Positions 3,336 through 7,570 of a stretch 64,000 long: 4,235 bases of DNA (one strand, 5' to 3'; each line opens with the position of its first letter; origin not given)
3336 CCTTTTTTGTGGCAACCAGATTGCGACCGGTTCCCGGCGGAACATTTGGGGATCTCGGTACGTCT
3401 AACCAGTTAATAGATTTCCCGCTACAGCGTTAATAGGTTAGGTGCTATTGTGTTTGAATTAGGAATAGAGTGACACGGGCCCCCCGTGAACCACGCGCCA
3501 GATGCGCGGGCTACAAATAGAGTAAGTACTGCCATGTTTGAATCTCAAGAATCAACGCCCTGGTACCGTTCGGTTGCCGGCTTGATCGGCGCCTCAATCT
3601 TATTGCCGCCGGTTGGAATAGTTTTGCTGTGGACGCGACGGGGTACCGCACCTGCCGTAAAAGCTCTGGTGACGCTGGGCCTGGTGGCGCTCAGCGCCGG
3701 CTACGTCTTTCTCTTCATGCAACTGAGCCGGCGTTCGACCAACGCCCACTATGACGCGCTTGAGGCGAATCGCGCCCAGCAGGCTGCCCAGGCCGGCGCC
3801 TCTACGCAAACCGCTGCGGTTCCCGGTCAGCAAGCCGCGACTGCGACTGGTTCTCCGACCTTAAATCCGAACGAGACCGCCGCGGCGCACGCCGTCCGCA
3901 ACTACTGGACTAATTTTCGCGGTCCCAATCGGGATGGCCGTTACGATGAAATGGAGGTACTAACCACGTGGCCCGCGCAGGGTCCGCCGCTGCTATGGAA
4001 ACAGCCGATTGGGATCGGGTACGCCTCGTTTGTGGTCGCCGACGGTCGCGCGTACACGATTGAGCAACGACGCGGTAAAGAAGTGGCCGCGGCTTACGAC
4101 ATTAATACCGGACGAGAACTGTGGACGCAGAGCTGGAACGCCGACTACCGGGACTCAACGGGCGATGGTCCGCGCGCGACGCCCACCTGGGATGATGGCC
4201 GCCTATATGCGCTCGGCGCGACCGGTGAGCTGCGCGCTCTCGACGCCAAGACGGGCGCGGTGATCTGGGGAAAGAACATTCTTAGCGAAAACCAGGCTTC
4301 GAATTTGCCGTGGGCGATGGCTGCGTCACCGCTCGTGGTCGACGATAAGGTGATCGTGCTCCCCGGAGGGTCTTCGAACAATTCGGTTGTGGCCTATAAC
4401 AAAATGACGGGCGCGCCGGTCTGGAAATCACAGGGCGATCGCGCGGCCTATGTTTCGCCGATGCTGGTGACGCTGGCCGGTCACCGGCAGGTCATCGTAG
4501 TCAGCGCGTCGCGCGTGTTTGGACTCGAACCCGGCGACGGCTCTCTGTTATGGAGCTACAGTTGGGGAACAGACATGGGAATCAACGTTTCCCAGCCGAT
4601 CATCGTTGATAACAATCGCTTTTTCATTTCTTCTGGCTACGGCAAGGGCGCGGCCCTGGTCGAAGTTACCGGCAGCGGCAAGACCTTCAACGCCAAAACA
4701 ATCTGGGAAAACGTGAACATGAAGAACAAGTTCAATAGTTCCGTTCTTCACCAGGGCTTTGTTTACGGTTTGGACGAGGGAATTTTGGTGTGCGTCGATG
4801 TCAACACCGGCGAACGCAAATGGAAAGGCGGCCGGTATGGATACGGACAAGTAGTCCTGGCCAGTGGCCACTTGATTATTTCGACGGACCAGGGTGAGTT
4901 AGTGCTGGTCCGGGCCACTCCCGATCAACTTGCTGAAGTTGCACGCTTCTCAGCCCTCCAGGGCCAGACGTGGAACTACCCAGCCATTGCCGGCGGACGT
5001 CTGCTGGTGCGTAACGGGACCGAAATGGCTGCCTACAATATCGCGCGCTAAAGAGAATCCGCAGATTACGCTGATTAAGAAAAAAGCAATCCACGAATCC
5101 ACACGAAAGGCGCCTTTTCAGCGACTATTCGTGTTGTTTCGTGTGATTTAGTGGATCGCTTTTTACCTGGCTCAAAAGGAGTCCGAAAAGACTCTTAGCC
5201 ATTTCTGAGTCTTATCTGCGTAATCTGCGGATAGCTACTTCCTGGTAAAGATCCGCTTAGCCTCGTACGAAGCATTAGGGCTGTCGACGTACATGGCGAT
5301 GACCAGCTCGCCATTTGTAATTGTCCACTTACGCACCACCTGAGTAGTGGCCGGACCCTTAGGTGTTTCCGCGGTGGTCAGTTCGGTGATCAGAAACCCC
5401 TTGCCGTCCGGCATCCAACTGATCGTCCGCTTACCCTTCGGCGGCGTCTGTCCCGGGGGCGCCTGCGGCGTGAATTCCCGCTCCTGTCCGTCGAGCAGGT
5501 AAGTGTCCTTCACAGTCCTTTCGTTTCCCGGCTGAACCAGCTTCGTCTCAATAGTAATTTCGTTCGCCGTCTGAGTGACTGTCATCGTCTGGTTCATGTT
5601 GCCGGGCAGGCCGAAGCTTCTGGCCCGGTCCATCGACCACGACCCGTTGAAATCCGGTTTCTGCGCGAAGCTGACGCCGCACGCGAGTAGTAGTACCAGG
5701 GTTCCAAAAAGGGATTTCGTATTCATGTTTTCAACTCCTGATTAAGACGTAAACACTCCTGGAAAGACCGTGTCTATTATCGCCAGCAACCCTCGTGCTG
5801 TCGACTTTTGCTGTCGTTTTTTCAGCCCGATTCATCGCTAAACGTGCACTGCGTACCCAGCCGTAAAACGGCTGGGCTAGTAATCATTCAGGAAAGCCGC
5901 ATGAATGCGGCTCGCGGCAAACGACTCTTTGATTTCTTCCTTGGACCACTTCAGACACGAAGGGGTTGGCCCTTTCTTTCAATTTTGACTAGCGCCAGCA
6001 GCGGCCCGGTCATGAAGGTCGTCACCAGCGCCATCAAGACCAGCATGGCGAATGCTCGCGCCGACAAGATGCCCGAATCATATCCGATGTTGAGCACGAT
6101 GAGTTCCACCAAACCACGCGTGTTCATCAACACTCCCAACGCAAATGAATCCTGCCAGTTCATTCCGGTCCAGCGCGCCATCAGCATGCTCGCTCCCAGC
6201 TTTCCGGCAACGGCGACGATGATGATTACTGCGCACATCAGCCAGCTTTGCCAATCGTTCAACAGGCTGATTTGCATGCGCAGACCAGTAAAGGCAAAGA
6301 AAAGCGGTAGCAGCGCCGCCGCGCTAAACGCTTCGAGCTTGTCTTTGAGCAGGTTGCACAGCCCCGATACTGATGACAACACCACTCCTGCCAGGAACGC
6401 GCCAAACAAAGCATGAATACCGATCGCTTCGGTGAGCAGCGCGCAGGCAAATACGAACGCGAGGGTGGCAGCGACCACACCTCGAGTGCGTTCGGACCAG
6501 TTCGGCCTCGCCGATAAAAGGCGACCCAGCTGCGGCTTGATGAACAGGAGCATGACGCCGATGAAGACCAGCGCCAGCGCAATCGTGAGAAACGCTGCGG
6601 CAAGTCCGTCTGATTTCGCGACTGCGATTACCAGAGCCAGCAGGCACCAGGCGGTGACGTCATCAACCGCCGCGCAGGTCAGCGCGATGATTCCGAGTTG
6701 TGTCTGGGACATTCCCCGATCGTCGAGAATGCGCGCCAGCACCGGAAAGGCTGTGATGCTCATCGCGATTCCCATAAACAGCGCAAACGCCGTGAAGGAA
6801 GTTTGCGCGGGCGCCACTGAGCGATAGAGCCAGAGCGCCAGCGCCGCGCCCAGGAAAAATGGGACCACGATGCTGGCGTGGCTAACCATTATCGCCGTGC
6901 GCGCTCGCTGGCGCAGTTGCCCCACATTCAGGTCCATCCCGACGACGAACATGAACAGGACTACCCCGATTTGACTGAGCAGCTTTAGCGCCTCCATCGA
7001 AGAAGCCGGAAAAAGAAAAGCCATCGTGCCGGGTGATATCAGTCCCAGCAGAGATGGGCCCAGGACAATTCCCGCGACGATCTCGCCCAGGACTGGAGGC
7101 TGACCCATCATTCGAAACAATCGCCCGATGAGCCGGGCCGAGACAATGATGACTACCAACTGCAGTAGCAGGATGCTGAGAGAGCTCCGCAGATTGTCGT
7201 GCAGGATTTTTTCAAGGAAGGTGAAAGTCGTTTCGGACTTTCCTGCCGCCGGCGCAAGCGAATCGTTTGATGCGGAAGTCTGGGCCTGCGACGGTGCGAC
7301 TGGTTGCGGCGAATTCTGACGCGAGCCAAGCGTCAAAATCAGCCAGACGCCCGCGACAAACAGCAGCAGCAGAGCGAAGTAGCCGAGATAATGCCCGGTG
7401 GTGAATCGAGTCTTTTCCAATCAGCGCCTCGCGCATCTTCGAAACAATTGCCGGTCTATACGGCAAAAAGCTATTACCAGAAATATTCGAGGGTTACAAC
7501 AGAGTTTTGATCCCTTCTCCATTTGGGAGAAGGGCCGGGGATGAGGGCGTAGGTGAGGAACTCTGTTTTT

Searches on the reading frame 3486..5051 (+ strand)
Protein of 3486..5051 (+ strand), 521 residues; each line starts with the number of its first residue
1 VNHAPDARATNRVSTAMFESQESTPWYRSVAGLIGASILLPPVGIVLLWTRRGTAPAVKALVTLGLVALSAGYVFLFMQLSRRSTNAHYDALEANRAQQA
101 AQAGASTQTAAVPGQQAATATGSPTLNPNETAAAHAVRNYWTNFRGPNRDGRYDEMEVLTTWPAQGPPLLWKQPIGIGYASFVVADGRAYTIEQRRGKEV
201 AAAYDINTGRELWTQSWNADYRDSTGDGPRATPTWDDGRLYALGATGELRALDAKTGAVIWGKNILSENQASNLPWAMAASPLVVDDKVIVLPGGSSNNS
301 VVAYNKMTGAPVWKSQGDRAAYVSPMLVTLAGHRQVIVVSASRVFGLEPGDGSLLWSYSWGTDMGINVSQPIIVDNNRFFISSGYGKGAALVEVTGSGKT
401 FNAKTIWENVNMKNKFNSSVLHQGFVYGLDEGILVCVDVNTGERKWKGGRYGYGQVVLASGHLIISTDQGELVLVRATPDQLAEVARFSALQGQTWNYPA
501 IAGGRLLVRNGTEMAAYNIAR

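Call 62: search_protein_families(library=pfam, proteins=[window:3486-5051:+], max_evalue=0.00001)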
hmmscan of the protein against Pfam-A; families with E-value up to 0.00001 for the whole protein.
window:3486-5051:+ (521 aa): 3 families
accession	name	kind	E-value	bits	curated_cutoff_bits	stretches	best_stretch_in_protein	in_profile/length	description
PF13360.13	PQQ_2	-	5.2e-31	108.5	27.6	1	199-447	3-232/233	Outer membrane protein assembly factor BamB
PF13570.13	Beta-prop_ACSF4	-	2.6e-09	37.4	133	1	244-508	68-317/329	Beta-alanine-activating enzyme, beta-propeller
PF01011.28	PQQ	-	8.6e-09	35.1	26.7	0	229-264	49-84/595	Glucose/ethanol/alcohol dehydrogenase, beta-propeller domain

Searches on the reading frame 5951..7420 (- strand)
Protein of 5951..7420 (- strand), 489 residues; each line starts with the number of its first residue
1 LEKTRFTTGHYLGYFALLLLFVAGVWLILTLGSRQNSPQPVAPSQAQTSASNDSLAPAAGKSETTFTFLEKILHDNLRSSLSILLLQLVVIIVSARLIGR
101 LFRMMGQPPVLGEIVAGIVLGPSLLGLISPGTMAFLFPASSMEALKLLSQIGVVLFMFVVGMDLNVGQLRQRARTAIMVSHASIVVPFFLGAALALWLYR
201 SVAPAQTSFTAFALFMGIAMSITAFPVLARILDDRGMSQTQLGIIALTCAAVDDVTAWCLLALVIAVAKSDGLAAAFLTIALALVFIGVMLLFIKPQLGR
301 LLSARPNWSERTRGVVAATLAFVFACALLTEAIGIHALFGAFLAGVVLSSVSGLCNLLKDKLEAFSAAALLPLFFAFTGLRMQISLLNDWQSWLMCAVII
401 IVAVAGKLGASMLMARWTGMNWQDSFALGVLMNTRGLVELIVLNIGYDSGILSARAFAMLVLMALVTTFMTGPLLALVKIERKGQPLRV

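Call 62: search_protein_families(library=pfam, proteins=[window:5951-7420:-], max_evalue=0.00001)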
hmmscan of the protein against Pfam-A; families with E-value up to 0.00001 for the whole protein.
window:5951-7420:- (489 aa): 1 family
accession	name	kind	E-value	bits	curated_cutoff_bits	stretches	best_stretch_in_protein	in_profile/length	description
PF00999.27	Na_H_Exchanger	-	5.1e-64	216.9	26.2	1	93-475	2-369/375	Sodium/hydrogen exchanger, transmembrane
